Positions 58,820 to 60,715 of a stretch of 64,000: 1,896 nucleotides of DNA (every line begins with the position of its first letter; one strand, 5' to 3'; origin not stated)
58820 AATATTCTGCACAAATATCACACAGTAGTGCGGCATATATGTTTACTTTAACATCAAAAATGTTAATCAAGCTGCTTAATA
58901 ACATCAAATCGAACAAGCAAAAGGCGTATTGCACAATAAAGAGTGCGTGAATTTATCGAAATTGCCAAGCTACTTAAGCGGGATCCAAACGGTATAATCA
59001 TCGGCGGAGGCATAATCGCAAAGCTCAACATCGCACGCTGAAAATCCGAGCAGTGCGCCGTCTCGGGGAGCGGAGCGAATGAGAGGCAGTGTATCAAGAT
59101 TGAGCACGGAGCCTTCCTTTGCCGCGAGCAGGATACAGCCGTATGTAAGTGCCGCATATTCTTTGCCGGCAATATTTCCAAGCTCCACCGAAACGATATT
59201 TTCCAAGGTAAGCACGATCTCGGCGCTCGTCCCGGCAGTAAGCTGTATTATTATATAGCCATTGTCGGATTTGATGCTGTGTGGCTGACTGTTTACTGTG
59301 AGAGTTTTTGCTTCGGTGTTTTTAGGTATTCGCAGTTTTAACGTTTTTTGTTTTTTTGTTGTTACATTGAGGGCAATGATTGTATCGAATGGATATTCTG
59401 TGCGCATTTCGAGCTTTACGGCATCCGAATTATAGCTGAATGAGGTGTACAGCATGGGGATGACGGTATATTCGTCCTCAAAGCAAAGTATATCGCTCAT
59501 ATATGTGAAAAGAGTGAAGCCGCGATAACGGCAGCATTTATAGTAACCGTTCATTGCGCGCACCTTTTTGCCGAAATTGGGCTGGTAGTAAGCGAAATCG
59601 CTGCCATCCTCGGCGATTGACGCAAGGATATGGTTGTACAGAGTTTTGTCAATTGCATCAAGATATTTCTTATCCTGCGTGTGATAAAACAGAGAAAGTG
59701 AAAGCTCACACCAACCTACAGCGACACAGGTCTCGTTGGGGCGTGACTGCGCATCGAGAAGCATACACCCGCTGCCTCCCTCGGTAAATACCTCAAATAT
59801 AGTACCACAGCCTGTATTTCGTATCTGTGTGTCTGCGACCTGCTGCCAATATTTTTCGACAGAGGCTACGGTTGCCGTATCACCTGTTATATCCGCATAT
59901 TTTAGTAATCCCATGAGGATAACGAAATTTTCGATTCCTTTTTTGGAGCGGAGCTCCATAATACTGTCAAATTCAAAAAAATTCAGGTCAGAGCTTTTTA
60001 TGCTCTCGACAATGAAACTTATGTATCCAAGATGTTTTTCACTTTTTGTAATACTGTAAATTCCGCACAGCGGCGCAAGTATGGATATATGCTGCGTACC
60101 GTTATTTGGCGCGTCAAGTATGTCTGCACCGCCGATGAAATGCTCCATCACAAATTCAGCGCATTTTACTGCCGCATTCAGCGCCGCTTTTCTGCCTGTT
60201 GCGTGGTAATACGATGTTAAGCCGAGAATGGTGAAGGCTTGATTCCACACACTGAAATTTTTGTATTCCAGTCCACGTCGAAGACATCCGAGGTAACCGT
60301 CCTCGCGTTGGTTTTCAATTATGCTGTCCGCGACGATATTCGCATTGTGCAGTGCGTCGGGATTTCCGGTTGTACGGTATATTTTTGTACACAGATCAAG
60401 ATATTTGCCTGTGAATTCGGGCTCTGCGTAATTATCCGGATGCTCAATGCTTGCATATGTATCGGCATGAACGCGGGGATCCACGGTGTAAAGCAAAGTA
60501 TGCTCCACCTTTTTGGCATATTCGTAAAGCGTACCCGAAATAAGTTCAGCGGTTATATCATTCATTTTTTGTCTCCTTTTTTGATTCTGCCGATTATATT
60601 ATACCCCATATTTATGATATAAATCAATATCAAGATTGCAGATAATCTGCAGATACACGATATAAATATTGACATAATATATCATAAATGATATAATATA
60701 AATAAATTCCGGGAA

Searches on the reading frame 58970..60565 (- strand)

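Call 81: search_protein_families(library=pfam, proteins=[window:58970-60565:-], max_evalue=0.00001)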
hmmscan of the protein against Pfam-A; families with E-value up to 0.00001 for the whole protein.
window:58970-60565:- (531 aa): 2 families
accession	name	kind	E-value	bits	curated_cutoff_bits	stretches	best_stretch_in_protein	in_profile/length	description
PF07944.18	Beta-AFase-like_GH127_cat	-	1.9e-31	109.8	24.9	1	20-355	28-373/376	Beta-L-arabinofuranosidase, GH127 catalytic domain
PF20736.2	Glyco_hydro127M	-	1.2e-08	35.4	24.2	1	378-454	14-93/95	Beta-L-arabinofuranosidase, GH127 middle domain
